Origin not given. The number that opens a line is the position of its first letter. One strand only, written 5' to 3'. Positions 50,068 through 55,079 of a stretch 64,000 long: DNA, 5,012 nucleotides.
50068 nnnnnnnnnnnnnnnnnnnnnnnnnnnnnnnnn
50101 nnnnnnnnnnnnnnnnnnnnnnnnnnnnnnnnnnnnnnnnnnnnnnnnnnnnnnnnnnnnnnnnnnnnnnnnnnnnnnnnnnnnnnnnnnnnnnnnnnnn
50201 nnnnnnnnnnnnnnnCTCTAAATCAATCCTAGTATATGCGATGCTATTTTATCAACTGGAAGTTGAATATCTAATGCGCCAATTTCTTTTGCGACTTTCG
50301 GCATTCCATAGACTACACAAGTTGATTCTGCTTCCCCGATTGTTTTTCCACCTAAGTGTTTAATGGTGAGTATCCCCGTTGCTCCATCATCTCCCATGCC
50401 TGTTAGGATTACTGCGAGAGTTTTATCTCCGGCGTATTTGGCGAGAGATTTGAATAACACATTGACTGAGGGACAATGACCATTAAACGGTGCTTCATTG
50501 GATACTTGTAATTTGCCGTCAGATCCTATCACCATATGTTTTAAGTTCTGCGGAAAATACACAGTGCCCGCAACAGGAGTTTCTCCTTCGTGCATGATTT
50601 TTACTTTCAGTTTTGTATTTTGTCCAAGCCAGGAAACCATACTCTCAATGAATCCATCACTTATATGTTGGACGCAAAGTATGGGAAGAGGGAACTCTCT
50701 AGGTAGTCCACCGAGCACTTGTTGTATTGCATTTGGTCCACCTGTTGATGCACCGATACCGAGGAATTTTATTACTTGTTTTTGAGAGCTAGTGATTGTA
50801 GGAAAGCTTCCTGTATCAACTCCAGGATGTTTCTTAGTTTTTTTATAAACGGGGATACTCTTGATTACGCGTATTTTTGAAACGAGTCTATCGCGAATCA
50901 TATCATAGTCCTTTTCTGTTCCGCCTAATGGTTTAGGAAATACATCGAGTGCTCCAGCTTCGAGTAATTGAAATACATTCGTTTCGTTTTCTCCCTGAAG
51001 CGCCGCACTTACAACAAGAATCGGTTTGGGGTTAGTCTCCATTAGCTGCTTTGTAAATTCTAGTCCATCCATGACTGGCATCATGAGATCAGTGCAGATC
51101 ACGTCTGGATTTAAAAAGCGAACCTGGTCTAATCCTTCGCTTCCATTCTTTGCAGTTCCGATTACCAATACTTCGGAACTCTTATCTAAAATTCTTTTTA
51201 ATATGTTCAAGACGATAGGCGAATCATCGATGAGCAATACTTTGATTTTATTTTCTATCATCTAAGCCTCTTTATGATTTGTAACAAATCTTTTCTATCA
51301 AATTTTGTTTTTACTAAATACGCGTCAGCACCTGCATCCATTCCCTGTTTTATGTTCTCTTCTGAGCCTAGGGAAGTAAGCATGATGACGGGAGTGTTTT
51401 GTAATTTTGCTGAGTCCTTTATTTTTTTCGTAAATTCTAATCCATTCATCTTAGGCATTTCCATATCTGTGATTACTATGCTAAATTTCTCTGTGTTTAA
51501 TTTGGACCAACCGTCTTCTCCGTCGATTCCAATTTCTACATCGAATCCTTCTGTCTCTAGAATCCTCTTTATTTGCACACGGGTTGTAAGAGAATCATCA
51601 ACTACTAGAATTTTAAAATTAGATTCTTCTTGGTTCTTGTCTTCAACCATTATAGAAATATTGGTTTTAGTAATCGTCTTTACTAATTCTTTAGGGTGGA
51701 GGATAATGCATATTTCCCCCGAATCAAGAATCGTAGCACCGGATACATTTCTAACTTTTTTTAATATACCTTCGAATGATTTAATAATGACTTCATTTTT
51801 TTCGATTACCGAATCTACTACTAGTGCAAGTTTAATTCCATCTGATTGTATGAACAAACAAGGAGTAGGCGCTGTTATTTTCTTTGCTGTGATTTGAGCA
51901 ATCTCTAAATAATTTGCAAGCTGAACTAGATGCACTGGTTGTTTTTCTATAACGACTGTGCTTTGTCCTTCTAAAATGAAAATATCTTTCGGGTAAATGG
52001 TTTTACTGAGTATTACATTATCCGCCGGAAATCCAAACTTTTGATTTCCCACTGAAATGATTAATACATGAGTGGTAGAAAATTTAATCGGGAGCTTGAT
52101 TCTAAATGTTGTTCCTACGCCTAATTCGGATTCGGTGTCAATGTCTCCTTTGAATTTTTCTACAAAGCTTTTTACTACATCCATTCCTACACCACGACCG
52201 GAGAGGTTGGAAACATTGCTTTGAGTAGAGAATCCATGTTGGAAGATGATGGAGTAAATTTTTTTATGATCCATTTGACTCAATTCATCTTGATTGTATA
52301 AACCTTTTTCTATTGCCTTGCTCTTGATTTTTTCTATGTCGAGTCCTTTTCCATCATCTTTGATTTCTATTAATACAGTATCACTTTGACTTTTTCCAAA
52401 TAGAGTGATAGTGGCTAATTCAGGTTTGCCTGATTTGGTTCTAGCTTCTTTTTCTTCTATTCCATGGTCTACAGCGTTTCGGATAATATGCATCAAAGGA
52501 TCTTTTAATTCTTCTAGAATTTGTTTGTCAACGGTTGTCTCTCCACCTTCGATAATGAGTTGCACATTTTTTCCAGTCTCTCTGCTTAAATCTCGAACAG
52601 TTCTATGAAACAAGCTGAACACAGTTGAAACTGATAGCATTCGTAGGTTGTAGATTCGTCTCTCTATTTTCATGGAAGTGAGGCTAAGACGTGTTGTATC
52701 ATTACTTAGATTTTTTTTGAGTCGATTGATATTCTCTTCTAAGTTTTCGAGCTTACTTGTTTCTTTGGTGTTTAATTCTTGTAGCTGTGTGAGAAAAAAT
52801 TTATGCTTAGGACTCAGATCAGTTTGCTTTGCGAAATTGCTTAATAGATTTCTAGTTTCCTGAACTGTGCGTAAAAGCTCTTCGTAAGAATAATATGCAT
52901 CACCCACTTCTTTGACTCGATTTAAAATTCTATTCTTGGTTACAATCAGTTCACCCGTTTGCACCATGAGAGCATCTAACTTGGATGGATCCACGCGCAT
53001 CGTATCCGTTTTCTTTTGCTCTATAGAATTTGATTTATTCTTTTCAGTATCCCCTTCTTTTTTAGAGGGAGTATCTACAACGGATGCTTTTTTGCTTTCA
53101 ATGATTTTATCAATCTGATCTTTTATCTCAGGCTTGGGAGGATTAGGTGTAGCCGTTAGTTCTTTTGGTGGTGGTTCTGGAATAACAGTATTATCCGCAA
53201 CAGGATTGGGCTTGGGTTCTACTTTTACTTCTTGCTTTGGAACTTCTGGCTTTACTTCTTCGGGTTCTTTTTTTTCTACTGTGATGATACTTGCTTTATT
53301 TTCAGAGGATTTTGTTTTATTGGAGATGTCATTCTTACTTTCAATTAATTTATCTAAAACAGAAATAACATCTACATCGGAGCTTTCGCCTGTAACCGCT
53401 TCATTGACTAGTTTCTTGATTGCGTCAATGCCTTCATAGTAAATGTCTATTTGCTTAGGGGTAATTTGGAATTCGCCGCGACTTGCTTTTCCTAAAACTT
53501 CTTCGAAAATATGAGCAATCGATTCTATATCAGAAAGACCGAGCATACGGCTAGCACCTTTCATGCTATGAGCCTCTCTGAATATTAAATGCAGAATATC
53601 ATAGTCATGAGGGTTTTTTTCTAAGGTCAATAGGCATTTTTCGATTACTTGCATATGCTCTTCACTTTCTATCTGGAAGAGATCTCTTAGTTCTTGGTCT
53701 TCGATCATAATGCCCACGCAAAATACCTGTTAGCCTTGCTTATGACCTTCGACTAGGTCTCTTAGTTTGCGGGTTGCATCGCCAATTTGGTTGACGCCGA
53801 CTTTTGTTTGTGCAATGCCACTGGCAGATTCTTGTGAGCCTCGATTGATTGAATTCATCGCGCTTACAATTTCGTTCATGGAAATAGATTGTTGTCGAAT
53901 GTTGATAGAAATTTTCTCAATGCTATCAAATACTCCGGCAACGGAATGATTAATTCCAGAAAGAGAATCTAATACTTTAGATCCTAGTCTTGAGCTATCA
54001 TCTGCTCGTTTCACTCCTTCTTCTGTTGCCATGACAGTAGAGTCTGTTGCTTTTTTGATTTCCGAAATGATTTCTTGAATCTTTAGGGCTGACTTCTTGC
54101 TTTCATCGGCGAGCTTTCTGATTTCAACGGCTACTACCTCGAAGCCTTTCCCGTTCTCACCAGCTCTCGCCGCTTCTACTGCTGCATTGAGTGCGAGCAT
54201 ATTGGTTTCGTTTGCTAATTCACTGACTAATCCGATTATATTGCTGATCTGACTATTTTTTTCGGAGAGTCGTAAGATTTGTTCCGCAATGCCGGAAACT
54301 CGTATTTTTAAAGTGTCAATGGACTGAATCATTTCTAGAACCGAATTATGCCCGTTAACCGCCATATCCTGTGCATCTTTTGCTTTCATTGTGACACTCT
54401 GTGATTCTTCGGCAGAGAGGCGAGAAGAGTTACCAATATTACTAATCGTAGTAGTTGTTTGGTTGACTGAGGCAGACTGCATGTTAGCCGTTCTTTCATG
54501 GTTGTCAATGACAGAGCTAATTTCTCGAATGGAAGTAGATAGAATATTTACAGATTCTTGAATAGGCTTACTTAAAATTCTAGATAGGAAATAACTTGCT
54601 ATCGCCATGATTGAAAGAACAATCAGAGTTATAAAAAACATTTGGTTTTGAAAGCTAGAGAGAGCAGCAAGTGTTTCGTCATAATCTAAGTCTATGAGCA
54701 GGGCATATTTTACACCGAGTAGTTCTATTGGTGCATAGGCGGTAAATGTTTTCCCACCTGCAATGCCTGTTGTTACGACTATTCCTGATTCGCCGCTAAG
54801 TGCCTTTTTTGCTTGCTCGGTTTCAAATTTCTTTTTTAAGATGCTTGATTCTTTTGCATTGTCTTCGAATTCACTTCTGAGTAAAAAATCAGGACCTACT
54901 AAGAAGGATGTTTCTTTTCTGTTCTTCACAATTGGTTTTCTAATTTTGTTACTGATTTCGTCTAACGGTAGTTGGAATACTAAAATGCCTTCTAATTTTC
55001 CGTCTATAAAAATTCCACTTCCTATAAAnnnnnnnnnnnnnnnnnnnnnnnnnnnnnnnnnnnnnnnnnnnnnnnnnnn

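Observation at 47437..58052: Second Che-like cluster with an adenylate-cyclase response regulator as output and a class II photolyase at its 3' end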

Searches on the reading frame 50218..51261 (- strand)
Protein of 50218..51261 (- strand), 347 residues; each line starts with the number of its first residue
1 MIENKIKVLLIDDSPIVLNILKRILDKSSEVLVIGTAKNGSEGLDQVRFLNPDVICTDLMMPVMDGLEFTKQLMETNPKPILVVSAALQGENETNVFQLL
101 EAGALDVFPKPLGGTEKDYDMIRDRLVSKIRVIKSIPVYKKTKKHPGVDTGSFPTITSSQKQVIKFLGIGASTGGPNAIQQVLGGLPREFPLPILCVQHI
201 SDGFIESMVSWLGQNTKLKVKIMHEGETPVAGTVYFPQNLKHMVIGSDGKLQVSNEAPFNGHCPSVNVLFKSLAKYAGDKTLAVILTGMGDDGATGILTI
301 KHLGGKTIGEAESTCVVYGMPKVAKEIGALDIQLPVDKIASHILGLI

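Call 3: search_protein_families(library=pfam, proteins=[window:50218-51261:-])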
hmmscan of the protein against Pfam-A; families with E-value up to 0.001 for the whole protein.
window:50218-51261:- (347 aa): 2 families
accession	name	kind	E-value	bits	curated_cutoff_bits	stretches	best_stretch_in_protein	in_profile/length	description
PF01339.22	CheB_methylest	-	9.8e-57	191.9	24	1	168-343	2-174/174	CheB methylesterase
PF00072.30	Response_reg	-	2.2e-21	76.6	30.2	1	8-113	1-102/111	Response regulator receiver domain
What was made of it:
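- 50218..51261 (-): CheB methylesterase with N-terminal REC. PF01339 191.9 bits plus PF00072 (call 3).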

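Call 6: search_protein_families(library=ncbifam, proteins=[window:50218-51261:-])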
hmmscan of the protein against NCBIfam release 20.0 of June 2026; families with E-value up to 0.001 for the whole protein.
window:50218-51261:- (347 aa): 72 families (the best 25 are shown)
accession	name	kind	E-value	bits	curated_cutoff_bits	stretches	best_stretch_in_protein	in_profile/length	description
NF009206.0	PRK12555.1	subfamily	2.4e-98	329.2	342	1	6-344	1-333/340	chemotaxis-specific protein-glutamate methyltransferase CheB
NF001965.0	PRK00742.1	subfamily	8.9e-94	314.6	293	1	4-344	2-350/357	chemotaxis-specific protein-glutamate methyltransferase CheB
NF007935.0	PRK10651.1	equivalog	2.5e-15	56.2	250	1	3-104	4-103/216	two-component system response regulator NarL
NF007969.0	PRK10693.1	equivalog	5.3e-15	55.3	329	1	7-126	9-120/337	two-component system response regulator RssB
NF041367.1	CheY_Halo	equivalog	2.2e-14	53.8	200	1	8-112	1-101/114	chemotaxis protein CheY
TIGR02875.1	spore_0_A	equivalog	3.1e-14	52.9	200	1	4-95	1-94/262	sporulation transcription factor Spo0A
NF041733.1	resp_reg_CseB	equivalog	4.5e-14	52.4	350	1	7-115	2-105/228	two-component system response regulator CseB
NF052445.1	RespRegMctR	equivalog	5.9e-14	52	300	1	5-82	1-78/205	two-component system response regulator MctR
NF011896.0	PRK15369.1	equivalog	1.4e-13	51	242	1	5-106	3-102/211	two component system response regulator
NF045505.1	RR_RssB_Pseudo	equivalog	1.1e-12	47.7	700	1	1-113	1-109/394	two-component system response regulator RssB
NF008677.0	PRK11697.1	equivalog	2.2e-12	46.8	246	1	6-112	2-103/238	two-component system response regulator BtsR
NF040689.1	MtrAB_MtrA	equivalog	3e-12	46.4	300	1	8-116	1-104/219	MtrAB system response regulator MtrA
NF052596.1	RR_EAL_PvrR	equivalog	2.1e-11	43.1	580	1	5-87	3-84/398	response regulator cyclic di-GMP phosphodiesterase PvrR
NF007018.1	PRK09483.1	equivalog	2.5e-11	43.6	280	1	6-105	2-99/217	UvrY/SirA/GacA family response regulator transcription factor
NF045944.1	ResRegRpaBCyano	equivalog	3.1e-11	43.1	330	1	9-118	1-105/229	response regulator transcription factor RpaB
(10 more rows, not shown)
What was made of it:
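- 50218..51261 (-): NF001965 scores 314.6, above its cut-off of 293 (call 6).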

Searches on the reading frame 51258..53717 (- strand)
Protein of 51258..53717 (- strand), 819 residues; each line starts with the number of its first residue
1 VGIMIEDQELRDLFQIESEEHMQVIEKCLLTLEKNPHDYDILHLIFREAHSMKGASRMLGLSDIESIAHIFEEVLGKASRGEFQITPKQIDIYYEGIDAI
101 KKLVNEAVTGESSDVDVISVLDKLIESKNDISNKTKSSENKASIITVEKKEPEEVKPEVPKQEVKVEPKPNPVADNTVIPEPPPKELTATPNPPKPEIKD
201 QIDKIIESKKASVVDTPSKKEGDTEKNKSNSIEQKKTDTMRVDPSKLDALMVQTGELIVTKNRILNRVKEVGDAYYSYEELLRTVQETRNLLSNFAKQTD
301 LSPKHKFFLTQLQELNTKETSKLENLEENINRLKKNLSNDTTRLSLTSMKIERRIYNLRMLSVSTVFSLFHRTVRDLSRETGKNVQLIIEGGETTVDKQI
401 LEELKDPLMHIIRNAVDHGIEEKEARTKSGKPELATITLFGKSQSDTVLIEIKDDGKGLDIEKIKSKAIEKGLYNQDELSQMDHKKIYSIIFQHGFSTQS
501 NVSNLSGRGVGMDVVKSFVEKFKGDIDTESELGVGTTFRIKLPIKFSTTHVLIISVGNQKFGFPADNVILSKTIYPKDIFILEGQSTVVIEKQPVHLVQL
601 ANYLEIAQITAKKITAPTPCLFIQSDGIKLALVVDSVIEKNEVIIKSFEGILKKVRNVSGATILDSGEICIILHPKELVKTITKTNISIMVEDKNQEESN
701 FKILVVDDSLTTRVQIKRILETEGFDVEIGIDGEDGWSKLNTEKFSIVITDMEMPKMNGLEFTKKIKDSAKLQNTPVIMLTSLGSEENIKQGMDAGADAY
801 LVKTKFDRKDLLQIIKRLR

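Call 3: search_protein_families(library=pfam, proteins=[window:51258-53717:-])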
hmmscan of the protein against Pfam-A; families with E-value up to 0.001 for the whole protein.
window:51258-53717:- (819 aa): 5 families
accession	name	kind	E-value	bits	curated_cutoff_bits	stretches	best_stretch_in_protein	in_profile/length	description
PF00072.30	Response_reg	-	1.2e-25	90.2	30.2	1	703-815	1-110/111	Response regulator receiver domain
PF02518.31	HATPase_c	-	2.2e-19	70.4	26.4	1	406-544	4-109/111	Histidine kinase-, DNA gyrase B-, and HSP90-like ATPase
PF01627.28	Hpt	-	5.7e-13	49.4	24.6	1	9-103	1-77/84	Hpt domain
PF01584.24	CheW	-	8.4e-12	45.3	23.5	1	551-680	2-135/138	CheW-like domain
PF02895.20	H-kinase_dim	-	1.2e-07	32.5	23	1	238-290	2-56/68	Signal transducing histidine kinase, homodimeric domain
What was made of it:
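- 51258..53717 (-): Hybrid CheA-REC kinase (Hpt, dimerisation, HATPase_c, CheW, REC). Pfam (call 3).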

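Call 6: search_protein_families(library=ncbifam, proteins=[window:51258-53717:-])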
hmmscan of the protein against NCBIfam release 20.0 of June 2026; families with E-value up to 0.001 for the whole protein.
window:51258-53717:- (819 aa): 102 families (the best 25 are shown)
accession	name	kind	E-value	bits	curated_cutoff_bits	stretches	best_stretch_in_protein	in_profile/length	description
NF041336.1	CheA_Halo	equivalog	8.8e-110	368.3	950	2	338-674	331-662/666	chemotaxis protein CheA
NF007835.0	PRK10547.1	equivalog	1.9e-79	268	793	2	337-678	319-656/670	chemotaxis protein CheA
NF008099.0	PRK10841.1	equivalog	4.2e-21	74.4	920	2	683-803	807-925/949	two-component system sensor histidine kinase RcsC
NF007901.0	PRK10610.1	equivalog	2.1e-20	73.1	189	1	699-804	4-110/129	chemotaxis response regulator CheY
NF041734.1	resp_reg_RppA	equivalog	2.4e-20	72.9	250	1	702-818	2-117/229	two-component system response regulator RppA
NF007420.1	PRK09959.1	equivalog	6.2e-19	67.1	1995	2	673-803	933-1059/1197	acid-sensing system histidine kinase EvgS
NF008318.0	PRK11107.1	equivalog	1.5e-18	66.3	890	1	501-817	474-783/920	two-component sensor histidine kinase BarA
TIGR02154.1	PhoB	equivalog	1.6e-18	66.9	296.2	1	702-816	4-117/226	phosphate regulon transcriptional regulator PhoB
NF008199.0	PRK10955.1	equivalog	3.1e-18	66.6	341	1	702-815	3-111/232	envelope stress response regulator transcription factor CpxR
NF053854.1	RespRegPhoBBctds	equivalog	1.2e-17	64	270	1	703-810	1-106/225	two-component system response regulator PhoB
NF041947.1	LuxQ_Vibrio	equivalog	1.2e-17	63.1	1200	2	683-804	705-825/843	quorum-sensing autoinducer 2 sensor kinase/phosphatase LuxQ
NF007135.0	PRK09581.1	equivalog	2.3e-17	63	474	1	702-807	4-109/457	PleD family two-component system response regulator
NF007005.1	PRK09468.1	equivalog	4.5e-17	62.3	331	1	700-816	3-116/237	osmolarity response regulator transcription factor OmpR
NF011874.0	PRK15347.1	equivalog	5.4e-17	61.1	852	2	692-803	682-795/921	two component system sensor kinase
NF051850.1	RespRegRprY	equivalog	7.1e-17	61.6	370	1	699-813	3-114/234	response regulator transcription factor RprY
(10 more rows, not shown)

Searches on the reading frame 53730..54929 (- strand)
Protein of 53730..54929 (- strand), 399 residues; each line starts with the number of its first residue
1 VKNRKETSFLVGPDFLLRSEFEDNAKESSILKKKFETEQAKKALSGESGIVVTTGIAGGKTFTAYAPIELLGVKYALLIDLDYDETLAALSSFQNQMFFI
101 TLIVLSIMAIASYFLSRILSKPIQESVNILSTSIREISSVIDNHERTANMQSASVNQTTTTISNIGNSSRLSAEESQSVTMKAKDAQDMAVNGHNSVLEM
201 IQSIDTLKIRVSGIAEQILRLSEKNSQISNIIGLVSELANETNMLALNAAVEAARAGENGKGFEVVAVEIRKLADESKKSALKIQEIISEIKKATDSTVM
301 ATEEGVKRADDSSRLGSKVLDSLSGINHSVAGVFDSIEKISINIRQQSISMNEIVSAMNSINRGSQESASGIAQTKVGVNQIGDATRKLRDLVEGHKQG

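Call 3: search_protein_families(library=pfam, proteins=[window:53730-54929:-])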
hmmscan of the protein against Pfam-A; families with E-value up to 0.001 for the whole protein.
window:53730-54929:- (399 aa): 1 family
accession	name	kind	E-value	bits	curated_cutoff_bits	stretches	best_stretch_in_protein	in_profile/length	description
PF00015.26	MCPsignal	-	1.6e-35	122.9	34.6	1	182-362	3-169/172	Methyl-accepting chemotaxis protein (MCP) signalling domain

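Call 6: search_protein_families(library=ncbifam, proteins=[window:53730-54929:-])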
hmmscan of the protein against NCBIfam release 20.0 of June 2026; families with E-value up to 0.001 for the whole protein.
window:53730-54929:- (399 aa): 7 families
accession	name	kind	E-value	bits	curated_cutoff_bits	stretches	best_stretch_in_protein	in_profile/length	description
NF058645.1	MCPCtpMPsAe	equivalog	1.3e-24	86.9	900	1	123-394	283-554/558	methyl-accepting chemotaxis protein CtpM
NF041847.1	transduc_aer2_vibrio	equivalog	2.3e-24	85.6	1200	1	122-393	506-749/804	aerotaxis transducer Aer2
NF007309.0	PRK09793.1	equivalog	2.4e-16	59.8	903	1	129-390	272-505/533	methyl-accepting chemotaxis protein IV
NF047851.1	MCPCitTducer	equivalog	1.3e-15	57.5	900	1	126-393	272-511/553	methyl-accepting chemotaxis citrate transducer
NF050802.1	AspChtxCcaA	equivalog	6e-15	54.6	1300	1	136-288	483-632/700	aspartate chemotaxis receptor CcaA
NF011622.0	PRK15048.1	equivalog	3.6e-14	52.8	900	1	133-383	278-500/553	methyl-accepting chemotaxis protein II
NF011615.0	PRK15041.1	equivalog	6.7e-14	51.4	947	1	130-381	277-500/554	methyl-accepting chemotaxis protein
